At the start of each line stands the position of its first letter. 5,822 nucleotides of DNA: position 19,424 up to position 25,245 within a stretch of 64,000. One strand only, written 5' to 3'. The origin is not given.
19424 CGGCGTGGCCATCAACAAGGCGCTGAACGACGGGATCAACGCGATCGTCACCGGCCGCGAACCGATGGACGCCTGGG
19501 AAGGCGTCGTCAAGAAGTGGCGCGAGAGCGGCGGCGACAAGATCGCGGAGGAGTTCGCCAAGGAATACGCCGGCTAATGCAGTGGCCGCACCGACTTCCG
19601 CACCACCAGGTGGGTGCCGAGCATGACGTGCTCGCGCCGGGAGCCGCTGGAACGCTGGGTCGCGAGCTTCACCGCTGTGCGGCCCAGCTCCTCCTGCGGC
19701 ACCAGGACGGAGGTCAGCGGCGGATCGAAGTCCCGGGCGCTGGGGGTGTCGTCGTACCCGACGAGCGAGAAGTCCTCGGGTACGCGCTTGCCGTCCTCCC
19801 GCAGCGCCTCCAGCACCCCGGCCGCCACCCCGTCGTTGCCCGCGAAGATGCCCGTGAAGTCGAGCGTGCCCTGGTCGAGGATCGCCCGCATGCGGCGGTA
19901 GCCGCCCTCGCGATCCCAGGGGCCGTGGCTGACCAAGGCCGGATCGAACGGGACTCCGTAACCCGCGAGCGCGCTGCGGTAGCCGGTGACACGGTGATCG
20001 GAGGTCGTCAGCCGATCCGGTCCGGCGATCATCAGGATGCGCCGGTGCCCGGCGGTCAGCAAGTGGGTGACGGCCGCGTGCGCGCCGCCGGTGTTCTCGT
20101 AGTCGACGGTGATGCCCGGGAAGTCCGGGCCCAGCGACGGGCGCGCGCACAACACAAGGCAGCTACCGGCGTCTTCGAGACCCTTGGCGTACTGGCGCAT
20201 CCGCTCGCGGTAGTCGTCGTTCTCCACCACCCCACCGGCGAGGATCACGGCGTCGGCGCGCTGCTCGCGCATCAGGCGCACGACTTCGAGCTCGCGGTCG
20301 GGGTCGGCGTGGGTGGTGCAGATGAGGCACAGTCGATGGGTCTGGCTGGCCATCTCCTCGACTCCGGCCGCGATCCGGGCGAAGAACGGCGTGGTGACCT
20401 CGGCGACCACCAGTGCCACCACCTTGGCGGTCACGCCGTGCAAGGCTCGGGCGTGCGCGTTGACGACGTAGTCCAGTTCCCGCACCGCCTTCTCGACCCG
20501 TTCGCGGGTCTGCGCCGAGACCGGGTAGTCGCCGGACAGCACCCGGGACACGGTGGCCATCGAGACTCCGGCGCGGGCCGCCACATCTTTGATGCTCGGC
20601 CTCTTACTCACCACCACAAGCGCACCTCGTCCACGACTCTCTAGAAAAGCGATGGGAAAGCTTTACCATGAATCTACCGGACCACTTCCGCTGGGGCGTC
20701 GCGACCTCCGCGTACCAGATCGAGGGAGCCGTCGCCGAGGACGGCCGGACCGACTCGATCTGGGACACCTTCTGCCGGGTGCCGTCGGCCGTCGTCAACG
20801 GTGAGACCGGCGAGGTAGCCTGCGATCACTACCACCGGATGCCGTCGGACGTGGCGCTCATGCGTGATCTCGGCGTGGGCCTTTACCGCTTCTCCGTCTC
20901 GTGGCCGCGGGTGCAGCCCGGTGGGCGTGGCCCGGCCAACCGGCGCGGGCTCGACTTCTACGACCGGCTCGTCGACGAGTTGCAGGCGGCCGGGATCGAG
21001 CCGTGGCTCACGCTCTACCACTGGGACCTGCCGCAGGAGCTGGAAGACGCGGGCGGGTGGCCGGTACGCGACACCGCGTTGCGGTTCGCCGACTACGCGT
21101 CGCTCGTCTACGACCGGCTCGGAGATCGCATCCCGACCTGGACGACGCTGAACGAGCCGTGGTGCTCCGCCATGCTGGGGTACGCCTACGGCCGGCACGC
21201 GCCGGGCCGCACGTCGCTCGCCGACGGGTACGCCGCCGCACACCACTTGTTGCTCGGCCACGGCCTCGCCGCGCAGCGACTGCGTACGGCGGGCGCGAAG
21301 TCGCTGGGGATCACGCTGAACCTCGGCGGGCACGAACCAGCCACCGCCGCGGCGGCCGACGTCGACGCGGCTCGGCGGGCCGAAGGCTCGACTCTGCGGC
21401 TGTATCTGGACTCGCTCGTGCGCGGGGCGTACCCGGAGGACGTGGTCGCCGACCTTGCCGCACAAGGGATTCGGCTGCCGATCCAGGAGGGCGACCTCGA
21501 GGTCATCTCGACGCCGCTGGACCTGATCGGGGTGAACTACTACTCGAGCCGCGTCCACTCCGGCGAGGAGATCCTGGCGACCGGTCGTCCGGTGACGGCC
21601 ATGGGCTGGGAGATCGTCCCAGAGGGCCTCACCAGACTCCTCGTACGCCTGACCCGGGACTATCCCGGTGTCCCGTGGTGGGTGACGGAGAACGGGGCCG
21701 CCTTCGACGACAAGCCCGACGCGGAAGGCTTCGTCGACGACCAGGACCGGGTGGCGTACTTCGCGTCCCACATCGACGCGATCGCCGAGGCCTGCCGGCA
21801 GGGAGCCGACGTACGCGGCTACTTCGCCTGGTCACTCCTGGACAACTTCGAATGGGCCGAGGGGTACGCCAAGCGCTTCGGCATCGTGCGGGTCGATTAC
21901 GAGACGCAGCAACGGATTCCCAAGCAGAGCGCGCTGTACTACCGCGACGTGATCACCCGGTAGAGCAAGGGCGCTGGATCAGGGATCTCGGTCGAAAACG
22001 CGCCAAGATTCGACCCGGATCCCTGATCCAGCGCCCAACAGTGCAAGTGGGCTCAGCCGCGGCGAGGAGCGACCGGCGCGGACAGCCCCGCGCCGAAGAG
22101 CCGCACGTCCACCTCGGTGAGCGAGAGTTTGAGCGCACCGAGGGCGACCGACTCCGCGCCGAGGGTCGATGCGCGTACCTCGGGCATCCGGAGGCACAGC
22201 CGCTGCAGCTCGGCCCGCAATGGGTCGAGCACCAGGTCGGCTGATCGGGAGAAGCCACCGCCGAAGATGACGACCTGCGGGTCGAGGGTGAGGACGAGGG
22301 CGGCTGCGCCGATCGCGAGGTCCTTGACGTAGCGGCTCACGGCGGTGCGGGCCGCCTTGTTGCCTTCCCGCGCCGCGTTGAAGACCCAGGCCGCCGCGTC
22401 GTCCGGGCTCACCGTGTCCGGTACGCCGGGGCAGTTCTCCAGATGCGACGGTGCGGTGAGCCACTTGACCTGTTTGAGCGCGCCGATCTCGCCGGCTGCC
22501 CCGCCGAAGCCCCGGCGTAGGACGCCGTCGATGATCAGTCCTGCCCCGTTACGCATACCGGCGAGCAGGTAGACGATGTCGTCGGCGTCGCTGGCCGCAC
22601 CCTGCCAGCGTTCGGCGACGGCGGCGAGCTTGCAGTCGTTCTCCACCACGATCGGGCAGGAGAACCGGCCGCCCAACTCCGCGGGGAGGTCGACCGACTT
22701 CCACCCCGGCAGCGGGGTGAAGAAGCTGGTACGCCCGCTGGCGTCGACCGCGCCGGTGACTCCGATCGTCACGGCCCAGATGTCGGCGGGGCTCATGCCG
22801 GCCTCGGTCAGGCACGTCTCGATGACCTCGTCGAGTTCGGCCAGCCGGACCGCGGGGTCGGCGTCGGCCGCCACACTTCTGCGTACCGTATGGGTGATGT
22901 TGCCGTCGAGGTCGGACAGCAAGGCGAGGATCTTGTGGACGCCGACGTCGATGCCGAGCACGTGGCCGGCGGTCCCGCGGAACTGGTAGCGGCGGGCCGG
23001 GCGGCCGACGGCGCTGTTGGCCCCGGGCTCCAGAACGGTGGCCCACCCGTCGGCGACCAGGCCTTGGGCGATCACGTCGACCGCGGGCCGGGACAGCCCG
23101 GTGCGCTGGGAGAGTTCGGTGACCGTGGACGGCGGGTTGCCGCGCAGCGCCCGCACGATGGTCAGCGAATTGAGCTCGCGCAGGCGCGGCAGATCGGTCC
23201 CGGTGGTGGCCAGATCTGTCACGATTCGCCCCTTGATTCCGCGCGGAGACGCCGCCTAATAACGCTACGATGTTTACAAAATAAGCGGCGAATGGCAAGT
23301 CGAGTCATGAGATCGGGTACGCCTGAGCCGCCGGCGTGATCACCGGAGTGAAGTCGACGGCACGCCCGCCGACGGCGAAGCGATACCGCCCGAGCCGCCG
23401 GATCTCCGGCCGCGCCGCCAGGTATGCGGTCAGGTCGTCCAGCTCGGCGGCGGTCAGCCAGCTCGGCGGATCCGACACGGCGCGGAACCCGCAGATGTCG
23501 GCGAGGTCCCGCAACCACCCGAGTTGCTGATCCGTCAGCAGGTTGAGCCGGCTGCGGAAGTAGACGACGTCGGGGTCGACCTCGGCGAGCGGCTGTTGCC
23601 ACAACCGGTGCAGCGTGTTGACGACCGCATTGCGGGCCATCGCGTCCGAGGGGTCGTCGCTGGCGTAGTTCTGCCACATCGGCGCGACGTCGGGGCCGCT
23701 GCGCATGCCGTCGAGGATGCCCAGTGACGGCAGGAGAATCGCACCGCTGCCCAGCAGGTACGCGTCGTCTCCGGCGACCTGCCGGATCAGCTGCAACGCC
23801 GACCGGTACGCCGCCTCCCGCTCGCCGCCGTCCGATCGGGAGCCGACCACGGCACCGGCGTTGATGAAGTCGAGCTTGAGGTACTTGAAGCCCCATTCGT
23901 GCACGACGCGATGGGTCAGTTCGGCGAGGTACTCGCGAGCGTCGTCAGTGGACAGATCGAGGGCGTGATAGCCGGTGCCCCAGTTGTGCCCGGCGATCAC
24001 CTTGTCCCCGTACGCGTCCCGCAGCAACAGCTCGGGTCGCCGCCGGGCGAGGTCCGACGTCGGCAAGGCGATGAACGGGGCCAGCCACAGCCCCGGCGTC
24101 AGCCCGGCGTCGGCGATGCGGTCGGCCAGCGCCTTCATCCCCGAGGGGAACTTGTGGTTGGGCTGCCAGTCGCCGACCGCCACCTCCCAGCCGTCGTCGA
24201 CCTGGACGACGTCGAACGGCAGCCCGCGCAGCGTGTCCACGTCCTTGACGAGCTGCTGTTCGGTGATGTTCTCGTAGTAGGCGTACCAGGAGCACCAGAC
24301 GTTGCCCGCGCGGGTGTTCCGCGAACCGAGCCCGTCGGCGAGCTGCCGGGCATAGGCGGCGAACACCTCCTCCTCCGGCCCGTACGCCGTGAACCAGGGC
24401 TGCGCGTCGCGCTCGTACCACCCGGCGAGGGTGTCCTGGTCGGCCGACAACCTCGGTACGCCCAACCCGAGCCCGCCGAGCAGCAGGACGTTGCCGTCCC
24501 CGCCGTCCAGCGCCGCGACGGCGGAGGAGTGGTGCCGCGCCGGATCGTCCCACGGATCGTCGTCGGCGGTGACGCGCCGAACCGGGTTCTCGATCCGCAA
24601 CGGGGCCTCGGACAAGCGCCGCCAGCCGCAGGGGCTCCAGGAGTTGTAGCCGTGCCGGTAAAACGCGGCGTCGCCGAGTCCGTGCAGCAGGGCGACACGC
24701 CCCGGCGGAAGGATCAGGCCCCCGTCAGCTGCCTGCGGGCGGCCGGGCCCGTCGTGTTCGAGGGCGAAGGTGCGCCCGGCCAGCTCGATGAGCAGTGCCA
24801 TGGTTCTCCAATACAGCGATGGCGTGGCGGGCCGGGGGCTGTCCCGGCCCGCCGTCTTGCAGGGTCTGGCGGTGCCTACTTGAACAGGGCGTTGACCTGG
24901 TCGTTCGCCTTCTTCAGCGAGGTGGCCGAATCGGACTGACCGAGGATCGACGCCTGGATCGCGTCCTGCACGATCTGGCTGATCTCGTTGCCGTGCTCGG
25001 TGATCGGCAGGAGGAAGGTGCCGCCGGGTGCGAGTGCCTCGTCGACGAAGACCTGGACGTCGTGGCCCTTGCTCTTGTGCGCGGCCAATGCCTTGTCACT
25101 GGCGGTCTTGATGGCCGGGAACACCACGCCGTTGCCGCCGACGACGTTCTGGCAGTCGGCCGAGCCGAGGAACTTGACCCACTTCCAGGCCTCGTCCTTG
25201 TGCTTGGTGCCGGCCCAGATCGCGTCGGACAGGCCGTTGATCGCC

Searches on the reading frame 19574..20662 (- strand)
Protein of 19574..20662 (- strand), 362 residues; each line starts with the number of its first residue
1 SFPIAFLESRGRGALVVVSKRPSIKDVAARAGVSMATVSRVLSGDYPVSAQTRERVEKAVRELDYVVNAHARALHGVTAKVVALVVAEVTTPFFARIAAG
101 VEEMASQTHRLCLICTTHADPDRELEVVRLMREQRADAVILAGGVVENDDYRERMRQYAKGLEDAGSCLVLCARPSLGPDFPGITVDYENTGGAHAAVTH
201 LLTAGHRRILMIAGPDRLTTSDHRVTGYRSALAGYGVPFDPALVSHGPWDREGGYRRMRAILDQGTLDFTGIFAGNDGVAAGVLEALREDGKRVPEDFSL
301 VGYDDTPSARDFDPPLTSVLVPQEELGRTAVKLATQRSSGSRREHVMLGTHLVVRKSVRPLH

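Call 75: search_protein_families(library=pfam, proteins=[window:19574-20662:-], max_evalue=0.00001)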
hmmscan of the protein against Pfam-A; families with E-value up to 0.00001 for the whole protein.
window:19574-20662:- (362 aa): 4 families
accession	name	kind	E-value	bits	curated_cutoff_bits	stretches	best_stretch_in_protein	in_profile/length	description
PF13377.12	Peripla_BP_3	-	5e-37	128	26.5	1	198-358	1-167/167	Periplasmic binding protein-like domain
PF00532.27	Peripla_BP_1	-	5.2e-26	92.2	22.2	1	80-336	2-259/281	Periplasmic binding proteins and sugar binding domain of LacI family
PF00356.27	LacI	-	2.4e-19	69.3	27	1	23-68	1-46/46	Bacterial regulatory proteins, lacI family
PF13407.12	Peripla_BP_4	-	5.5e-16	59.3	35.1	1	82-334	1-250/258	Periplasmic binding protein domain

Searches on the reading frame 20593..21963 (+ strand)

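Call 75: search_protein_families(library=pfam, proteins=[window:20593-21963:+], max_evalue=0.00001)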
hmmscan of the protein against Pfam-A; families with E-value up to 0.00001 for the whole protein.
window:20593-21963:+ (456 aa): 1 family
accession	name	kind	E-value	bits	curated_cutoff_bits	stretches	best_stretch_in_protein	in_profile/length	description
PF00232.24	Glyco_hydro_1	-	1.9e-153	511.6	22.6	1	27-455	4-449/453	Glycosyl hydrolase family 1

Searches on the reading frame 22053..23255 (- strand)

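Call 75: search_protein_families(library=pfam, proteins=[window:22053-23255:-], max_evalue=0.00001)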
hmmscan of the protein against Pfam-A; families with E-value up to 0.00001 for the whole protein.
window:22053-23255:- (400 aa): 4 families
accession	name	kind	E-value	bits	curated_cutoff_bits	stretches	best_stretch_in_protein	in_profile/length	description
PF00480.26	ROK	-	3.1e-39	135.7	22.9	2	100-258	2-156/294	ROK family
PF12802.13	MarR_2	-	9.6e-07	29.3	27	1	31-74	8-52/61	MarR family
PF01869.26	BcrAD_BadFG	-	1.5e-06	28.3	31.5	0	100-172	1-75/271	BadF/BadG/BcrA/BcrD ATPase family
PF09339.16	HTH_IclR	-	2.6e-06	27.6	22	0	30-72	5-48/52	IclR helix-turn-helix domain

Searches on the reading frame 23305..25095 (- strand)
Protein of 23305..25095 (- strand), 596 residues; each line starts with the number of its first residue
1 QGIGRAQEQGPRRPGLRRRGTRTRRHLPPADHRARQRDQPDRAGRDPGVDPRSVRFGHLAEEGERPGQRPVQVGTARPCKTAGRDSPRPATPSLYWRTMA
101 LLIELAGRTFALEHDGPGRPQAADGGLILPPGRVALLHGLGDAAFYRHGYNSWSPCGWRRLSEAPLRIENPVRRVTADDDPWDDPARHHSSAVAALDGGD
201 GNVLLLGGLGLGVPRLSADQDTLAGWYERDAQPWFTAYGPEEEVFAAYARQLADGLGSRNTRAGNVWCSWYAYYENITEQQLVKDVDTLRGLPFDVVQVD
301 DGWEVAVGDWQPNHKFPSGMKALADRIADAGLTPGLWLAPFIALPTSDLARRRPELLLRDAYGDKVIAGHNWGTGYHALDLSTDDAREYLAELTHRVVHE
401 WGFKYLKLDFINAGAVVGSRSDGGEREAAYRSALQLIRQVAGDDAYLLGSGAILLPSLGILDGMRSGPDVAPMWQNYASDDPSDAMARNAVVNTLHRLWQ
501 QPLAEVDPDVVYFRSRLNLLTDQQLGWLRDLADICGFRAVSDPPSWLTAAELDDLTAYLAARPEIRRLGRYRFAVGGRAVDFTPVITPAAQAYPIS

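Call 75: search_protein_families(library=pfam, proteins=[window:23305-25095:-], max_evalue=0.00001)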
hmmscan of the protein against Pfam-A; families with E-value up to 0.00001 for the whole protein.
window:23305-25095:- (596 aa): 2 families
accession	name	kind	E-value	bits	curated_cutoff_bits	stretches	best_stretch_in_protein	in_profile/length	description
PF02065.24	Melibiase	-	1.7e-15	57.3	27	1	268-436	46-219/347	Melibiase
PF01055.32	Glyco_hydro_31_2nd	-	1.2e-06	28.5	23.5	1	267-413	13-159/328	Glycosyl hydrolases family 31 TIM-barrel domain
